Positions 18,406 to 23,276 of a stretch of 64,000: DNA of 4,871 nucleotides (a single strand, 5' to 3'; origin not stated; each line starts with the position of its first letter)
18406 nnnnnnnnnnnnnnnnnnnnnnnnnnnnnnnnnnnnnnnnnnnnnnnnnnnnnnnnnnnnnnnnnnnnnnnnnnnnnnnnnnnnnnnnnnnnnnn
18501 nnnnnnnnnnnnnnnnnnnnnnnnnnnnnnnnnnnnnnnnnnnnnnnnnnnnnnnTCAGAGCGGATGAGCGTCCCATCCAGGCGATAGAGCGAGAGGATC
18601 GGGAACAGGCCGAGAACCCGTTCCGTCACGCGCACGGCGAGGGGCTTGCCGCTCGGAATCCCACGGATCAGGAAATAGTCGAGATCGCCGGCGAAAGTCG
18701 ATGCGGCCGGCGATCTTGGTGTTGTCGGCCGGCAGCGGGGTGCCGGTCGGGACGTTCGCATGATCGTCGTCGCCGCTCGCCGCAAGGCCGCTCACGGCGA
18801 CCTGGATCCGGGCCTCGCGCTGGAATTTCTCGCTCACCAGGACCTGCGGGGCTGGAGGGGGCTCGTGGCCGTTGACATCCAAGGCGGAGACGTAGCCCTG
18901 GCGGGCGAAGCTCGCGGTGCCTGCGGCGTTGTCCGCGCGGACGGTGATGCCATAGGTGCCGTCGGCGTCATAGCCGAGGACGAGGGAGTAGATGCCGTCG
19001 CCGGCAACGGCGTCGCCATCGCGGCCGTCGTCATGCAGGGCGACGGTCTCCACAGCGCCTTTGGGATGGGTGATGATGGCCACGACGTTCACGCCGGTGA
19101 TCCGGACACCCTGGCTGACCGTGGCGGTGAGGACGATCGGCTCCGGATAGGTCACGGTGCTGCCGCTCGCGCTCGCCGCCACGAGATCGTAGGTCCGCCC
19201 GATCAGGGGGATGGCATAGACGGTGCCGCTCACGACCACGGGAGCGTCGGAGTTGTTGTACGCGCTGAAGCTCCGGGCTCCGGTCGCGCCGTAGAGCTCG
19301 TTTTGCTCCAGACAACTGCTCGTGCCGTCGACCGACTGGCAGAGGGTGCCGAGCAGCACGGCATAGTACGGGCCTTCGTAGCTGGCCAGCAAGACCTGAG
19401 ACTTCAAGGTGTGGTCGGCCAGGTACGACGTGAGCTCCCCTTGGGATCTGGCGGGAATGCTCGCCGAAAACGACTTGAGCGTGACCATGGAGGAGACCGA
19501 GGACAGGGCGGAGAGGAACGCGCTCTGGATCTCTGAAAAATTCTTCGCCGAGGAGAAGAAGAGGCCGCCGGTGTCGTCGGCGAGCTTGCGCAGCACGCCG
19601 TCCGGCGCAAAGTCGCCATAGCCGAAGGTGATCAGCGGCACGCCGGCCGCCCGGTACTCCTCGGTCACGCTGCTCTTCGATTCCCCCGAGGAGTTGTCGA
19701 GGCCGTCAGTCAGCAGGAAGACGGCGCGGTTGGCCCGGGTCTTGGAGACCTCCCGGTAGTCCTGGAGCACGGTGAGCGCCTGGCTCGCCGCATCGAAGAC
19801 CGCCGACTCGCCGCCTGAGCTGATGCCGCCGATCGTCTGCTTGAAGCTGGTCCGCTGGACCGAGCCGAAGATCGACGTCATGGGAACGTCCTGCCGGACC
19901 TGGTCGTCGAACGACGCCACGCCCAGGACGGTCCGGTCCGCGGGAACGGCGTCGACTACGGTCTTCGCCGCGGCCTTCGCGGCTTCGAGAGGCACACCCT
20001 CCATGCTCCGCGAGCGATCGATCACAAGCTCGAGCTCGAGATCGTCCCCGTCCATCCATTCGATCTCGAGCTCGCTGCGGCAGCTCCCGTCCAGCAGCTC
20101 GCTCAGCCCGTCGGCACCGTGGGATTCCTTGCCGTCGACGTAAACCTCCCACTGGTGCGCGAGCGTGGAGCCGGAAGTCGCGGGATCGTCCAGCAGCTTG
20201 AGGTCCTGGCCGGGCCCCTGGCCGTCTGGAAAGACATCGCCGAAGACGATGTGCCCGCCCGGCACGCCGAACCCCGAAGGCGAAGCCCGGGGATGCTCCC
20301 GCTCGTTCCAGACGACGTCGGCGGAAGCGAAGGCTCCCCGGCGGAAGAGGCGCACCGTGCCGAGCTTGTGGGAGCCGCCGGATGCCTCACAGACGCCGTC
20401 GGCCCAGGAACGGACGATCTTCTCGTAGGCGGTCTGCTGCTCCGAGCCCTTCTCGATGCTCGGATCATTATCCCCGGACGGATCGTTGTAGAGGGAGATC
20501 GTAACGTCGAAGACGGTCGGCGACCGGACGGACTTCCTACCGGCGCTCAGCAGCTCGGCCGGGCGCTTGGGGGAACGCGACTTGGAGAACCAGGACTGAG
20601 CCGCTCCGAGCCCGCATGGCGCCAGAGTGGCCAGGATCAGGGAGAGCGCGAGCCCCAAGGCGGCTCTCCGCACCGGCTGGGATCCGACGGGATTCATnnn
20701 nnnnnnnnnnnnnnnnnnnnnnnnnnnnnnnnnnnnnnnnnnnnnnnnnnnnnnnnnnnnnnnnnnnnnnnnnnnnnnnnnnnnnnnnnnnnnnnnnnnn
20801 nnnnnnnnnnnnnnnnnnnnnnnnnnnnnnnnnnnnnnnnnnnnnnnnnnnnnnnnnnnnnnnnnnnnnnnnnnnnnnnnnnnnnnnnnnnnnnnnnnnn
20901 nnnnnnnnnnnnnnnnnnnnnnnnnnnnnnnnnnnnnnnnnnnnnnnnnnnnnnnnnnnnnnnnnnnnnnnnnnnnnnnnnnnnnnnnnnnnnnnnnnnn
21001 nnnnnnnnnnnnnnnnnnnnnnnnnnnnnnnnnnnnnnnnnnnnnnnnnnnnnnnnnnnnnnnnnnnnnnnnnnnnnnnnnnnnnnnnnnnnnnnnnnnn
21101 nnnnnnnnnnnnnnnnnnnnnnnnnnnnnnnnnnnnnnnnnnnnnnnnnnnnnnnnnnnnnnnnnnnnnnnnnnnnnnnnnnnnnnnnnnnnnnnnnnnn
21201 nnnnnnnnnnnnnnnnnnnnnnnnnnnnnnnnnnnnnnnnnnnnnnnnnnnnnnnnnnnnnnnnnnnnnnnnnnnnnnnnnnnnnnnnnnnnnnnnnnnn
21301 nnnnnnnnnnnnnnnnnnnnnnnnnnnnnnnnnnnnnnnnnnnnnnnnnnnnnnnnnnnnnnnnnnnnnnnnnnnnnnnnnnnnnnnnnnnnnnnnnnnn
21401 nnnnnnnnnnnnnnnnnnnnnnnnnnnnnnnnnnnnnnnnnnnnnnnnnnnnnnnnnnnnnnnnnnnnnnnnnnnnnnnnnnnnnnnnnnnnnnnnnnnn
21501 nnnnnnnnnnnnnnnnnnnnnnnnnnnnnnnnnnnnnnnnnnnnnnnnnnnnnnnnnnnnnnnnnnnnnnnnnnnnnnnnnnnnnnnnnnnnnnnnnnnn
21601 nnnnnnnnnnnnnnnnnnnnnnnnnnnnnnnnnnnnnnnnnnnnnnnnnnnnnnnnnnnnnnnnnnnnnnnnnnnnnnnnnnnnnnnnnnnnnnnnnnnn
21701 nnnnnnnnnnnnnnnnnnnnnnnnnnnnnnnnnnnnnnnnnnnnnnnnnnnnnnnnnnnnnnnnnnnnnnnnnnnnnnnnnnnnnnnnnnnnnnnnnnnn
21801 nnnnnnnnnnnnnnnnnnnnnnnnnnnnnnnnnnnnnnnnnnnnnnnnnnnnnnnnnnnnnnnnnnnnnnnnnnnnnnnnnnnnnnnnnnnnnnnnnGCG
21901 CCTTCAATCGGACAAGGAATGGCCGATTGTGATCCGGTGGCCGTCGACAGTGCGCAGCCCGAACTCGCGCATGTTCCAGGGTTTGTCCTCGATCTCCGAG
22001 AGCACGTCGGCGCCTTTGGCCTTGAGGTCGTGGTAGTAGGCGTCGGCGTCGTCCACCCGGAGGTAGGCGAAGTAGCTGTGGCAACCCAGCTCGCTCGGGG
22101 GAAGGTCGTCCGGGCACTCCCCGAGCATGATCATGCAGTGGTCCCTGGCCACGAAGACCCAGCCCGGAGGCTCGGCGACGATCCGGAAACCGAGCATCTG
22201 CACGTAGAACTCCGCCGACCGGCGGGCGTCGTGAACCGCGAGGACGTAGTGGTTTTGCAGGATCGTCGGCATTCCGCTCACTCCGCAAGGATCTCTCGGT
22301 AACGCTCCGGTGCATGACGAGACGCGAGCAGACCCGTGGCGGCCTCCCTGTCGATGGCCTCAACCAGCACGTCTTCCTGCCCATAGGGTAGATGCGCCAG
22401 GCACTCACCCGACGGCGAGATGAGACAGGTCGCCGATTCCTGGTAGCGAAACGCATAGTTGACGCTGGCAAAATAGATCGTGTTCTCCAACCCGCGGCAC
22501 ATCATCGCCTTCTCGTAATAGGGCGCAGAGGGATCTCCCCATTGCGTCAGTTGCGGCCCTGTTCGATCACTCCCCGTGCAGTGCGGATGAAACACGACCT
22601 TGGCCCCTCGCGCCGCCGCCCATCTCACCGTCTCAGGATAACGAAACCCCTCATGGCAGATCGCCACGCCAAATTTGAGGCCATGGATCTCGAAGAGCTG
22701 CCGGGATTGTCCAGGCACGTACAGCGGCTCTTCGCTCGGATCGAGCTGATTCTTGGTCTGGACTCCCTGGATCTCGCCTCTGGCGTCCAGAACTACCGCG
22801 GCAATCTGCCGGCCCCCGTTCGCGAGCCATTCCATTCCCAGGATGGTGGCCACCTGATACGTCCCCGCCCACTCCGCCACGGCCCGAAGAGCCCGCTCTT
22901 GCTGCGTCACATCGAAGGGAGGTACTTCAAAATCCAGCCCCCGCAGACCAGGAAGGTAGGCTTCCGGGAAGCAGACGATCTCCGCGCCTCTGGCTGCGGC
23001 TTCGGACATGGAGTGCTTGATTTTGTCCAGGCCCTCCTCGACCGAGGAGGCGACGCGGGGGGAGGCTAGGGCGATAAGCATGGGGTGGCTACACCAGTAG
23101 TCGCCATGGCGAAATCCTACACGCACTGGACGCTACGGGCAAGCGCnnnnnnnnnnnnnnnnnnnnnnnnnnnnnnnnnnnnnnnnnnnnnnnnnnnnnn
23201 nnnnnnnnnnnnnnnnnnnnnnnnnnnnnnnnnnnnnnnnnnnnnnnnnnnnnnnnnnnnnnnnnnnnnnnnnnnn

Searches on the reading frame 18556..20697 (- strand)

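Call 13: search_protein_families(library=pfam, proteins=[window:18556-20697:-], max_evalue=0.01)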
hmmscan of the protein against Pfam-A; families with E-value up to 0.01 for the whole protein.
window:18556-20697:- (713 aa): 2 families
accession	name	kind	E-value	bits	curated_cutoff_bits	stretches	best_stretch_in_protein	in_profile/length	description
PF00092.34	VWA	-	1.4e-18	68.1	23.8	1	224-392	4-170/174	von Willebrand factor type A domain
PF13519.12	VWA_2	-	3.3e-10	41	27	1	224-332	3-106/107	von Willebrand factor type A domain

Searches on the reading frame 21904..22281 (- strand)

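Call 33: search_protein_families(library=pfam, proteins=[window:21904-22281:-], max_evalue=0.01)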
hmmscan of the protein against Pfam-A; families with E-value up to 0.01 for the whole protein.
window:21904-22281:- (125 aa): 5 families
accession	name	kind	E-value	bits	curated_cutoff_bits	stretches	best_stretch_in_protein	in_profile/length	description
PF00903.31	Glyoxalase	-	1.3e-17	64.7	20.6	1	10-118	3-120/121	Glyoxalase/Bleomycin resistance protein/Dioxygenase superfamily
PF12681.13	Glyoxalase_2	-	1.1e-06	29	30.1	1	12-124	4-118/118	Glyoxalase-like domain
PF18029.7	Glyoxalase_6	-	1.6e-06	29.2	23.6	1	13-118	3-104/106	Glyoxalase-like domain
PF22677.2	Ble-like_N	-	0.00032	20.8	24.5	1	12-38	5-30/41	Bleomycin resistance protein-like N-terminal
PF13669.12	Glyoxalase_4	-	0.007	17.1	27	0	10-96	1-96/109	Glyoxalase/Bleomycin resistance protein/Dioxygenase superfamily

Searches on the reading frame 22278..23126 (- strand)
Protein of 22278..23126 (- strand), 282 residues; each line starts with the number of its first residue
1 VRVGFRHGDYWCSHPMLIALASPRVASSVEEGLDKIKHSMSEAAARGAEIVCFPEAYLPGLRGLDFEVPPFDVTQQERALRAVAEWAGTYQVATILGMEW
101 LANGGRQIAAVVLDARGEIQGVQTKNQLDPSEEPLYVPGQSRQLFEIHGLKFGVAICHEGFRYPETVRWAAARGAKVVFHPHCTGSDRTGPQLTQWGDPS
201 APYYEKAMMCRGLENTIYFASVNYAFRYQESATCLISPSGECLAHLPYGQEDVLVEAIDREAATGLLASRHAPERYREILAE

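Call 33: search_protein_families(library=pfam, proteins=[window:22278-23126:-], max_evalue=0.01)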
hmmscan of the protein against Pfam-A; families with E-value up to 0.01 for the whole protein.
window:22278-23126:- (282 aa): 1 family
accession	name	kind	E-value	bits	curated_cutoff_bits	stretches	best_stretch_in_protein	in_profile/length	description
PF00795.27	CN_hydrolase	-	5.6e-28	98.4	23.2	1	23-263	7-251/256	Carbon-nitrogen hydrolase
